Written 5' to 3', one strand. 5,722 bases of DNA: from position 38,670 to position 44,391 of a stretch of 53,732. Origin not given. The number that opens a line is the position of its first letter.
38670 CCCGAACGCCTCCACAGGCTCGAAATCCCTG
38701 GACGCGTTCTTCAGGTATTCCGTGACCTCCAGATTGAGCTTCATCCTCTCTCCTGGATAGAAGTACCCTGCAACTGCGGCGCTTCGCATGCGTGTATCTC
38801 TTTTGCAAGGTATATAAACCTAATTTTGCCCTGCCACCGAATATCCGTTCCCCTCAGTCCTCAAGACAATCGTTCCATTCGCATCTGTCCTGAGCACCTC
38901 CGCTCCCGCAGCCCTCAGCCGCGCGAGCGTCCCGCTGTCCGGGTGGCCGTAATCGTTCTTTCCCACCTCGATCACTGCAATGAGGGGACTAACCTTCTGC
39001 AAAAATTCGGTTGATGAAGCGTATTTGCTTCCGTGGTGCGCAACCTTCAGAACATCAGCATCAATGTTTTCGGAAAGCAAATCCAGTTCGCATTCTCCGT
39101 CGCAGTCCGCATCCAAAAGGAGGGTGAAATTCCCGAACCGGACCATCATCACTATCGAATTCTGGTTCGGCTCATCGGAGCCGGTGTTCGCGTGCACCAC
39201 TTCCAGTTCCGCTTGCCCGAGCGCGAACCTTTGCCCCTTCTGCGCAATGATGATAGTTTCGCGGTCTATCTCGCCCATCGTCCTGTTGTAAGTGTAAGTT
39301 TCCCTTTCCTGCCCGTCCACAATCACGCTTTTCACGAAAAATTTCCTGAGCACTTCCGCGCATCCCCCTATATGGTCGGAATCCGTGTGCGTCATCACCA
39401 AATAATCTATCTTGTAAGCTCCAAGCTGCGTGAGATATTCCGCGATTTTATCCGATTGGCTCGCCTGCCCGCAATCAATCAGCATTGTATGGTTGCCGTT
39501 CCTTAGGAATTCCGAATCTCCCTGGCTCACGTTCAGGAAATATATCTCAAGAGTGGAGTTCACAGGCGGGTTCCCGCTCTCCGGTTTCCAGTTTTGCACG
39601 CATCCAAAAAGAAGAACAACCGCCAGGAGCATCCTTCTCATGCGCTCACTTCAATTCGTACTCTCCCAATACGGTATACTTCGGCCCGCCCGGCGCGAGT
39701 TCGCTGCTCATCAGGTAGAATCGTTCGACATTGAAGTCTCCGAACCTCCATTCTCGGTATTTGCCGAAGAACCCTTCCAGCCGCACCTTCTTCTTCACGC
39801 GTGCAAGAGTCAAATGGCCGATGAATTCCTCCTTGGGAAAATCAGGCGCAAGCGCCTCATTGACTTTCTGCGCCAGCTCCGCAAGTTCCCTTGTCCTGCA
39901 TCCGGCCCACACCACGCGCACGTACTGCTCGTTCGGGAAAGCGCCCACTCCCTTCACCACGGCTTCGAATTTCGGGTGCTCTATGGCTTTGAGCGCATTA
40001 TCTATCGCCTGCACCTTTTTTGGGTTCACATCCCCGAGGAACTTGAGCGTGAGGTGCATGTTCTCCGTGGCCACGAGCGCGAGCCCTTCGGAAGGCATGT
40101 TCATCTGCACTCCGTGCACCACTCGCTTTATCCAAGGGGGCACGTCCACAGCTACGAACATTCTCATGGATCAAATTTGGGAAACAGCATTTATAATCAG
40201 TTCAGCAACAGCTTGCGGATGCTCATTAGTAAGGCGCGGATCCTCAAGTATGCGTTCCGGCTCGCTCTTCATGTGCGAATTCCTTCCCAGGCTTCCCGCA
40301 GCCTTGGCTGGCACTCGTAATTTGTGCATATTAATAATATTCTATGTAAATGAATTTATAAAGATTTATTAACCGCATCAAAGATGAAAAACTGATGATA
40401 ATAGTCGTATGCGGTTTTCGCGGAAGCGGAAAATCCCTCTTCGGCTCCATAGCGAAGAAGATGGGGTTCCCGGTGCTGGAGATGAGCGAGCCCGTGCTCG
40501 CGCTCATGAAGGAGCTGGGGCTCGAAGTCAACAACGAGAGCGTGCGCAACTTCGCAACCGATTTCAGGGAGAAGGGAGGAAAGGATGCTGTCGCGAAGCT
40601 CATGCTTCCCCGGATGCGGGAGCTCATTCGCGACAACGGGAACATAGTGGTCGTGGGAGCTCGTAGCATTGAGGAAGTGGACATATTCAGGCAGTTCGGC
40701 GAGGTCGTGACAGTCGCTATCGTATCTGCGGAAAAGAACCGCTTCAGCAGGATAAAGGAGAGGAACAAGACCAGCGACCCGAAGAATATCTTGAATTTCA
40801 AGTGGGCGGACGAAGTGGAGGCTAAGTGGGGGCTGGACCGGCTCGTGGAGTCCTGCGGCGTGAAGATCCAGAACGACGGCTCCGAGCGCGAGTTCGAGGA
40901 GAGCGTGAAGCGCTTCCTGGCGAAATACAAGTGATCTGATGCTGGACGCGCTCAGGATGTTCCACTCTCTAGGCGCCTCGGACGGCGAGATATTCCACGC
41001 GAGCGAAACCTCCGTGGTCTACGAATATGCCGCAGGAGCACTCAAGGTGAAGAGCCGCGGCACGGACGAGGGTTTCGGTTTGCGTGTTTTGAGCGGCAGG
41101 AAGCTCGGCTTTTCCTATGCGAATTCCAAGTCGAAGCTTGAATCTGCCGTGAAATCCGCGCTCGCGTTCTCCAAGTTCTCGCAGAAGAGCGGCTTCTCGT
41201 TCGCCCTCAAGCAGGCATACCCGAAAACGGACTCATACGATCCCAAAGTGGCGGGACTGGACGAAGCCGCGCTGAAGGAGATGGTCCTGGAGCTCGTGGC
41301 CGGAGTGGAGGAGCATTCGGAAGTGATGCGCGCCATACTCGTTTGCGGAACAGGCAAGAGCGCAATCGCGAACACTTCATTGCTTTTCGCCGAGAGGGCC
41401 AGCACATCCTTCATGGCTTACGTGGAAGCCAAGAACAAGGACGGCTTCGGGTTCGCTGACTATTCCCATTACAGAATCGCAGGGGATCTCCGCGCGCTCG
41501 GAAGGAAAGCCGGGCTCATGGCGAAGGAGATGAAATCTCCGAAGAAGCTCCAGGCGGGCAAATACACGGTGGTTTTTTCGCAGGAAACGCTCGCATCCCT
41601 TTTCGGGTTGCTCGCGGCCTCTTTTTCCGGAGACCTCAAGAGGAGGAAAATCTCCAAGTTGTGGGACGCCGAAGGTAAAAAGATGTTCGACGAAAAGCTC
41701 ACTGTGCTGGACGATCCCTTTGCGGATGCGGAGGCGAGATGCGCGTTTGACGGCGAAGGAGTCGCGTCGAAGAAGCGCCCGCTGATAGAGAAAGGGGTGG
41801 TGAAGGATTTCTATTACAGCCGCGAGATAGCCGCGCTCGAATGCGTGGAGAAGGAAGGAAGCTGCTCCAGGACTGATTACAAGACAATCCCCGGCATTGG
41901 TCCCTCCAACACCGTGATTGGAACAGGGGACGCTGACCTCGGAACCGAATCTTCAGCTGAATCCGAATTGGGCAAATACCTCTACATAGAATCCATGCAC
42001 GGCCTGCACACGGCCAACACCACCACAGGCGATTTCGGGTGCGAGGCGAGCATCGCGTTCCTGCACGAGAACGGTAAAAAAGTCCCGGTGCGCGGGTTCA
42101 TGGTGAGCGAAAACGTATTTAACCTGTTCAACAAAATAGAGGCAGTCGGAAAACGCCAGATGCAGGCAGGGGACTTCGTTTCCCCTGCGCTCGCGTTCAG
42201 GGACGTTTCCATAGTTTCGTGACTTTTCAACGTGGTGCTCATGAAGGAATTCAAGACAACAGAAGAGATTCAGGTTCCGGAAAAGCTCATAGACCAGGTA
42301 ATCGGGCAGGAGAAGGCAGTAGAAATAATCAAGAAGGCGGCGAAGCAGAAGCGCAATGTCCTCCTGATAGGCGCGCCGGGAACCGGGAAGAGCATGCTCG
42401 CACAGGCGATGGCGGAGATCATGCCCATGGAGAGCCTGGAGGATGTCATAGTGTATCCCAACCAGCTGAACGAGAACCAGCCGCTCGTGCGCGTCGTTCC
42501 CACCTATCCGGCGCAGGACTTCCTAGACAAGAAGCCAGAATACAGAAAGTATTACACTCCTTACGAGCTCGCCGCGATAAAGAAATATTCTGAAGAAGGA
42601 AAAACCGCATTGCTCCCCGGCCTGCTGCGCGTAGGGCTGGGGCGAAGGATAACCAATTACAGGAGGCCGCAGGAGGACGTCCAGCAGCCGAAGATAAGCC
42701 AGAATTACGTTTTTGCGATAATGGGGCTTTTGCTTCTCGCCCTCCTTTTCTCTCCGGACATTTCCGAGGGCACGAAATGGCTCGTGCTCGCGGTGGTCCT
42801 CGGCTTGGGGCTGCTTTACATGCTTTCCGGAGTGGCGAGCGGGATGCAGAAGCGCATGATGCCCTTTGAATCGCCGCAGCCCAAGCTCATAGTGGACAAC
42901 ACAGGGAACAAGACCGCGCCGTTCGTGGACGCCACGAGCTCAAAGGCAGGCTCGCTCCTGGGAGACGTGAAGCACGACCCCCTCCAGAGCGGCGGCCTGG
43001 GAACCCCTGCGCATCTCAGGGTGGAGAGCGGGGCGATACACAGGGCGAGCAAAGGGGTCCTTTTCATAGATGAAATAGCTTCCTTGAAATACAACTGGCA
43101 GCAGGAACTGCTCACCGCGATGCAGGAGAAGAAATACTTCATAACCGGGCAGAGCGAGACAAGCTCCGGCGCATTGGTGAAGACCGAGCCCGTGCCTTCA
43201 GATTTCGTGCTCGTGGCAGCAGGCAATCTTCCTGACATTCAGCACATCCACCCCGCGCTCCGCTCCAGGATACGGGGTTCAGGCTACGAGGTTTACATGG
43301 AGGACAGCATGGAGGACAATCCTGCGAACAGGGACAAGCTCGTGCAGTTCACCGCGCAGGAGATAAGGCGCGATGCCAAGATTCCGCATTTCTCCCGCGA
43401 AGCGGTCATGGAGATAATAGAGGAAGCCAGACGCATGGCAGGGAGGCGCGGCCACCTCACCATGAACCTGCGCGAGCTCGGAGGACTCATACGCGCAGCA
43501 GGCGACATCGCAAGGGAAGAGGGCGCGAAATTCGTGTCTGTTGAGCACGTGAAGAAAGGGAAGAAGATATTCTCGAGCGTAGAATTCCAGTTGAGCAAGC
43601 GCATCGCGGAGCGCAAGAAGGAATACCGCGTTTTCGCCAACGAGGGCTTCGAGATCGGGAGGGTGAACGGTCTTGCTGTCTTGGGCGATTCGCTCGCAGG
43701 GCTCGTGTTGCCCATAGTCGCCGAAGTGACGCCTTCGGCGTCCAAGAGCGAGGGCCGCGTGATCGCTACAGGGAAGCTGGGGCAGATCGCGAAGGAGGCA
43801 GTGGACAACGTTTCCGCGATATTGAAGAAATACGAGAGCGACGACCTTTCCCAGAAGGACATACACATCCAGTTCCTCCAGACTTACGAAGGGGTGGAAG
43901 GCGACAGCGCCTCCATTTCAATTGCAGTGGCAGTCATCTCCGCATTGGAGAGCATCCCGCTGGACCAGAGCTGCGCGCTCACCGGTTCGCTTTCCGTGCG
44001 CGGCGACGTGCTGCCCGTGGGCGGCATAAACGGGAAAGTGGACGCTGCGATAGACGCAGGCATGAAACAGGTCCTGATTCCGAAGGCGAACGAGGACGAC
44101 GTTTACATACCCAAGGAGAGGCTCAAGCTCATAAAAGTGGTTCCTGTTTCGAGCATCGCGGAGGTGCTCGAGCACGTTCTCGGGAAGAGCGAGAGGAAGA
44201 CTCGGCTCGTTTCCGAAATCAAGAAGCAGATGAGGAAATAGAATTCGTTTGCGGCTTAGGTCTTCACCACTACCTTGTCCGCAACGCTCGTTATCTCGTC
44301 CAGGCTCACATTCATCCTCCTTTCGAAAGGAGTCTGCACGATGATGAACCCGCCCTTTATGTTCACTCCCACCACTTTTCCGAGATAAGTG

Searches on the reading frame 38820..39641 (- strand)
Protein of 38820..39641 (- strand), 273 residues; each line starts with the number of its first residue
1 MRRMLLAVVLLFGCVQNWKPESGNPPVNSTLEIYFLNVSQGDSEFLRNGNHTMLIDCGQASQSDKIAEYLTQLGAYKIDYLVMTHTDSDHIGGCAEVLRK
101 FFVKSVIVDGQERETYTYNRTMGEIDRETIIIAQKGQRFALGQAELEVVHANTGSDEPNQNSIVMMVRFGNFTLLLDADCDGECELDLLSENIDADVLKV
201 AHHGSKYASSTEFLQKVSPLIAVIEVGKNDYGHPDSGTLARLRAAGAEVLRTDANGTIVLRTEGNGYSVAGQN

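Call 7: search_protein_families(library=pfam, proteins=[window:38820-39641:-], max_evalue=0.01)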
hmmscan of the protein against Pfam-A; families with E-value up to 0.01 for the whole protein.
window:38820-39641:- (273 aa): 4 families
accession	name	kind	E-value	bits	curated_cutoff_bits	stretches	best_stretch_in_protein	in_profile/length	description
PF00753.33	Lactamase_B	-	1.6e-12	48.2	22.7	1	39-221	4-189/196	Metallo-beta-lactamase superfamily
PF19583.5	ODP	-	5.1e-06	26.9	27.2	1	46-151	8-112/194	ODP family beta lactamase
PF12706.13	Lactamase_B_2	-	1.1e-05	25.5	27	1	52-157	2-116/200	Beta-lactamase superfamily domain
PF16661.11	Lactamase_B_6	-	0.0002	21.2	27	1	47-101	3-59/193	Metallo-beta-lactamase superfamily domain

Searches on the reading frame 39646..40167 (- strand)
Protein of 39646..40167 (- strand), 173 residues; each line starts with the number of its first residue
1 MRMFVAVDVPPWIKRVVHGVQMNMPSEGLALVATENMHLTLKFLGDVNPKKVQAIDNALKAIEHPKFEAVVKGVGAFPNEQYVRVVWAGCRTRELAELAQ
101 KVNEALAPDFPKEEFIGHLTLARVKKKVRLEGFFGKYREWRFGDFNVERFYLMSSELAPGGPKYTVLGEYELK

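Call 74: search_protein_families(library=pfam, proteins=[window:39646-40167:-], max_evalue=0.01)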
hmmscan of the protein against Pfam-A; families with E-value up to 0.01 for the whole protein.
window:39646-40167:- (173 aa): 3 families
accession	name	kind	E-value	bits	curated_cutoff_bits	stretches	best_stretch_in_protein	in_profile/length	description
PF02834.22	LigT_PEase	-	3.4e-24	85.3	23.3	2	11-87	9-87/87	LigT like Phosphoesterase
PF13563.12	2_5_RNA_ligase2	-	2.4e-12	47.6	27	1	26-155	15-148/152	2'-5' RNA ligase superfamily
PF10469.15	AKAP7_NLS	-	1.2e-06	29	24.4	1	31-171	37-207/208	AKAP7 2'5' RNA ligase-like domain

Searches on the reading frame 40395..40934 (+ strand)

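Call 74: search_protein_families(library=pfam, proteins=[window:40395-40934:+], max_evalue=0.01)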
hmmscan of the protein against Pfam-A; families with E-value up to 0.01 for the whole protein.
window:40395-40934:+ (179 aa): 3 families
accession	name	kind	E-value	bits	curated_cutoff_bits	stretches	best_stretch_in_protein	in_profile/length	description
PF13238.12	AAA_18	-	6e-07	30.4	29.4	1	3-127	1-115/128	AAA domain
PF13207.12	AAA_17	-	2.2e-06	28.5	27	1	7-131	2-131/136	AAA domain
PF13671.12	AAA_33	-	0.0009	20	27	1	3-129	2-125/143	AAA domain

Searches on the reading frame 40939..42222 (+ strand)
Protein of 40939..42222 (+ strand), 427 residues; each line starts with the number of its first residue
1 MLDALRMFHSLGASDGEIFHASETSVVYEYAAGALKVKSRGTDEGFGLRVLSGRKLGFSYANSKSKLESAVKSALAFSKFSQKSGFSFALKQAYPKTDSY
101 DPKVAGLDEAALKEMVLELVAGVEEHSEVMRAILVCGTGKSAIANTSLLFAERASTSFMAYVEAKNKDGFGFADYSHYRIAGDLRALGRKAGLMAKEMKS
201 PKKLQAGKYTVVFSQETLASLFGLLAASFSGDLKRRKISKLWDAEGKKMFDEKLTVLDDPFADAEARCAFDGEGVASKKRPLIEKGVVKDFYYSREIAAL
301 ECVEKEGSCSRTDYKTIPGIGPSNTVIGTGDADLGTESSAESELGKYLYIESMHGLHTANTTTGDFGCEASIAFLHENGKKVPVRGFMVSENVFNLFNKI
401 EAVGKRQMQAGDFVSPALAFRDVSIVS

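Call 7: search_protein_families(library=pfam, proteins=[window:40939-42222:+], max_evalue=0.01)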
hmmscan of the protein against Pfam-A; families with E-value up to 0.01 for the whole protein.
window:40939-42222:+ (427 aa): 2 families
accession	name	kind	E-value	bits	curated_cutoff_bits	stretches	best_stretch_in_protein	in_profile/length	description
PF19289.4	PmbA_TldD_3rd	-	4.5e-52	176.8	22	1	207-425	2-218/220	PmbA/TldA metallopeptidase C-terminal domain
PF01523.21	PmbA_TldD_1st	-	8.4e-10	39.1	20.9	1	17-76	2-63/65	PmbA/TldA metallopeptidase domain 1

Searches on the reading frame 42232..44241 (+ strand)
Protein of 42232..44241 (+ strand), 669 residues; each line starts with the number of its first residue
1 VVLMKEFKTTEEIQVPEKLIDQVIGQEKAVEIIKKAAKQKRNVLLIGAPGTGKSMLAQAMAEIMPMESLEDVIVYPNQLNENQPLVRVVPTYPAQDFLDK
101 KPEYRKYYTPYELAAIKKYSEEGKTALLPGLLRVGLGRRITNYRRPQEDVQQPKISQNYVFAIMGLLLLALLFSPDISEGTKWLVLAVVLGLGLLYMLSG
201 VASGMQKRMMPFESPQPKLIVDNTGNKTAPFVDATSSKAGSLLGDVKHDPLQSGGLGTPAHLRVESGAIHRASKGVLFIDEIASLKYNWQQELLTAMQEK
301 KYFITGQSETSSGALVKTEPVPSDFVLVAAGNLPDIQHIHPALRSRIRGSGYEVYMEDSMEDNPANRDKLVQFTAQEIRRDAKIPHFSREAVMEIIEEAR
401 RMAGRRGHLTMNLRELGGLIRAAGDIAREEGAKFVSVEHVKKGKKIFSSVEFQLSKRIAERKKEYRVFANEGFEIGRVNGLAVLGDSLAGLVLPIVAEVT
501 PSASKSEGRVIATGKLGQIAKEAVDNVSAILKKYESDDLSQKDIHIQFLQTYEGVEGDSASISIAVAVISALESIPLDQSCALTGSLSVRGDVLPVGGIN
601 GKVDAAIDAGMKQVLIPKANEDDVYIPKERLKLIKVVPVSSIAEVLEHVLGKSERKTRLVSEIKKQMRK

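Call 7: search_protein_families(library=pfam, proteins=[window:42232-44241:+], max_evalue=0.01)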
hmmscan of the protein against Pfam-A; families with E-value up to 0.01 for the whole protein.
window:42232-44241:+ (669 aa): 26 families (the best 25 are shown)
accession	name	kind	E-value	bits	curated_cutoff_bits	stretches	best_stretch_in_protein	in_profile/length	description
PF05362.19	Lon_C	-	2e-30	106.3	21.1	1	470-650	22-203/205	Lon protease (S16) C-terminal proteolytic domain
PF01078.27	Mg_chelatase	-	7.9e-16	58.5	20.3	2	21-72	3-54/207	Magnesium chelatase, subunit ChlI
PF00158.32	Sigma54_activat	-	1.7e-14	54.3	20.2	2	265-310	85-130/168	Sigma-54 interaction domain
PF07728.20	AAA_5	-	4.9e-12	46.5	22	2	273-346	66-138/139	AAA domain (dynein-related subfamily)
PF20436.4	LonB_AAA-LID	-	4.4e-11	43.1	22.4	1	386-442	1-57/65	Archaeal LonB, AAA+ ATPase LID domain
PF00004.35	AAA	-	3.8e-09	37.5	21.2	1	43-66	1-24/131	ATPase family associated with various cellular activities (AAA)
PF13541.12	ChlI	-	5.9e-09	36.3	27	1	513-620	15-121/121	Subunit ChlI of Mg-chelatase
PF00493.29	MCM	-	4e-08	33.1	23.3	1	231-301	86-149/224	MCM P-loop domain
PF14532.12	Sigma54_activ_2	-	3.2e-07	31.1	25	1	33-62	14-43/138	Sigma-54 interaction domain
PF05496.18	RuvB_N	-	1.3e-05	25.4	27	0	19-65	5-58/159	Holliday junction DNA helicase RuvB P-loop domain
PF20030.5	bpMoxR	-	1.5e-05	24.6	27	1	16-66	7-57/205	MoxR domain in the MoxR-vWA-beta-propeller ternary systems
PF13654.12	AAA_32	-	2.3e-05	24.8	21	1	228-331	2-107/133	LonB-like, AAA domain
PF13245.12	AAA_19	-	7e-05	23.5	25.1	0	33-65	5-36/134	AAA domain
PF13401.12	AAA_22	-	8.9e-05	23.2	27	0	39-67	4-32/130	AAA domain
PF13191.12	AAA_16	-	0.0003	21.8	32.6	1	27-82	6-63/167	AAA ATPase domain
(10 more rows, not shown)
